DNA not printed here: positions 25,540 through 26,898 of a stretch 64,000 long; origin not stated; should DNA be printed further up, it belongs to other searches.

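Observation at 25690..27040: Trp T-box whose first regulated gene is an M20 peptidase, with trpS second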

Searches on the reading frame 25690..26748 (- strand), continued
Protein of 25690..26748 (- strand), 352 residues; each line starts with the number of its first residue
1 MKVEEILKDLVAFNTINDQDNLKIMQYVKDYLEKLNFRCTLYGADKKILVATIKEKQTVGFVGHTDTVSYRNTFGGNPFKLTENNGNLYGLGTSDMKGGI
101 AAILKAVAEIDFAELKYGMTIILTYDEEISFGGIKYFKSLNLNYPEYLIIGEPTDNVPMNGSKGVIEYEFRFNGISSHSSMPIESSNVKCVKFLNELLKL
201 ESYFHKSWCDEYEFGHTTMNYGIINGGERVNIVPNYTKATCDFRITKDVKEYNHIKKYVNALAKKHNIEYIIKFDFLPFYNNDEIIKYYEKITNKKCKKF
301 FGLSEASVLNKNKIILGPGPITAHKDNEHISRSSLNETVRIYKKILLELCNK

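Call 81: predict_structure(alignment_id=A1)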
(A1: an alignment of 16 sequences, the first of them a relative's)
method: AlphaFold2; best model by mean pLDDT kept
length: 352 residues; sequences in the alignment: 16
mean_pLDDT: 90.6   pTM: 0.89
mean pLDDT of the five models: 90.6, 90.4, 90.2, 87.9, 85.3
residues with pLDDT >= 90: 237; 70-90: 105; 50-70: 10; < 50: 0
segments of 3 or more residues with pLDDT < 50: none
pLDDT, mean of each block of 10 residues (from residue 1): 97 93 97 98 93 97 90 77 93 92 98 97 92 94 94 93 92 88 86 93 85 84 76 89 86 94 95 90 84 91 89 92 72 97 95 83
secondary structure, 60 per line:
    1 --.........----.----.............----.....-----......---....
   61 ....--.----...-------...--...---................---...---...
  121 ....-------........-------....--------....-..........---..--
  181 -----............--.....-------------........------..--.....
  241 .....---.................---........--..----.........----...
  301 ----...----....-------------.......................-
elements in order: H3-11 H21-33 E38-42 E48-53 E57-64 E82-84 E87-89 H93-108 E118-124 H132-139 E147-150 E159-162 E164-173 H186-197 H200-204 E218-225 E236-245 H249-265 E269-276 H285-293 E298-300 E312-315 E329-331 H332-351

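Call 83: predict_structure(alignment_id=A5)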
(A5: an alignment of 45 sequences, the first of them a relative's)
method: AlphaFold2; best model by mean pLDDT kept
length: 226 residues; sequences in the alignment: 45
mean_pLDDT: 89.7   pTM: 0.86
mean pLDDT of the five models: 89.7, 89.5, 89.4, 89.3, 89.3
residues with pLDDT >= 90: 170; 70-90: 34; 50-70: 15; < 50: 7
segments of 3 or more residues with pLDDT < 50: 220-226
pLDDT, mean of each block of 10 residues (from residue 1): 86 90 96 92 94 95 95 96 95 93 95 98 91 90 95 96 96 82 70 89 96 72 43
secondary structure, 60 per line:
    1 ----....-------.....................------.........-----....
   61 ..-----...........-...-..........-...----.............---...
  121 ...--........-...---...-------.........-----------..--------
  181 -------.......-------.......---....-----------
elements in order: E5-8 H16-36 H43-51 E57-62 E68-78 E84-93 H102-114 E118-123 H126-133 E141-143 H151-159 H188-194 E202-208 H212-215

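Call 85: fold_search(model_id=the predicted structure, library=pdb)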
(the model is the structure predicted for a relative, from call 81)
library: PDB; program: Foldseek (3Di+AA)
matches with E <= 10: 1158; with E <= 0.001: 192
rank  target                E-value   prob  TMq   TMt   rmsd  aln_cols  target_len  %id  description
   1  7rsf_A                7.8e-32  1.00  0.86  0.81   3.4       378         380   25  Acetylornithine deacetylase from Escherichia coli (released 2021-08-18)
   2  8uw6_B                1.1e-31  1.00  0.91  0.84   2.6       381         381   26  Acetylornithine deacetylase from Escherichia coli, di-zinc form. (released 2024-05-29)
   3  7rsf_B                4.2e-31  1.00  0.83  0.78   3.8       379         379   26  Acetylornithine deacetylase from Escherichia coli (released 2021-08-18)
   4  7uoi                  2.2e-28  1.00  0.87  0.80   3.2       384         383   21  Crystallographic structure of DapE from Enterococcus faecium (released 2023-04-12)
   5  7lgp_B                3.1e-28  1.00  0.76  0.72   4.3       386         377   23  DapE enzyme from Shigella flexneri (released 2021-01-27)
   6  7lgp_A                2.2e-27  1.00  0.78  0.74   4.2       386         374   23  DapE enzyme from Shigella flexneri (released 2021-01-27)
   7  4o23_A                1.0e-26  1.00  0.71  0.67   5.3       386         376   23  Crystal structure of mono-zinc form of succinyl diaminopimelate desuccinylase from Neisseria meningitidis MC58 (released 2014-01-15)
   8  4o23_B                1.4e-26  1.00  0.77  0.73   4.4       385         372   23  Crystal structure of mono-zinc form of succinyl diaminopimelate desuccinylase from Neisseria meningitidis MC58 (released 2014-01-15)
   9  5vo3                  2.4e-26  1.00  0.77  0.72   4.3       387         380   24  Crystal structure of DapE in complex with the products (succinic acid and diaminopimelic acid) (released 2018-07-25)
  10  1vgy_A                2.7e-26  1.00  0.72  0.68   5.1       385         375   23  Crystal structure of succinyl diaminopimelate desuccinylase (released 2003-11-25)
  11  5uej_A                2.8e-26  1.00  0.71  0.67   5.3       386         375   23  1.30 A crystal structure of DapE enzyme from Neisseria meningitidis MC58 (released 2017-02-01)
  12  4ppz                  8.1e-26  1.00  0.74  0.70   4.7       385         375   22  Crystal structure of zinc-bound succinyl-diaminopimelate desuccinylase from Neisseria meningitidis MC58 (released 2014-03-26)
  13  3ic1_A                2.3e-25  1.00  0.68  0.66   5.7       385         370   25  Crystal structure of zinc-bound succinyl-diaminopimelate desuccinylase from Haemophilus influenzae (released 2009-09-22)
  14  7t1q_A                3.7e-25  1.00  0.81  0.76   3.9       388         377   22  Crystal Structure of the Succinyl-diaminopimelate Desuccinylase (DapE) from Acinetobacter baumannii in complex with Su (released 2021-12-15)
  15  3isz_B                4.2e-25  1.00  0.73  0.71   5.1       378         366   25  Crystal structure of mono-zinc form of succinyl-diaminopimelate desuccinylase from Haemophilus influenzae (released 2009-11-10)
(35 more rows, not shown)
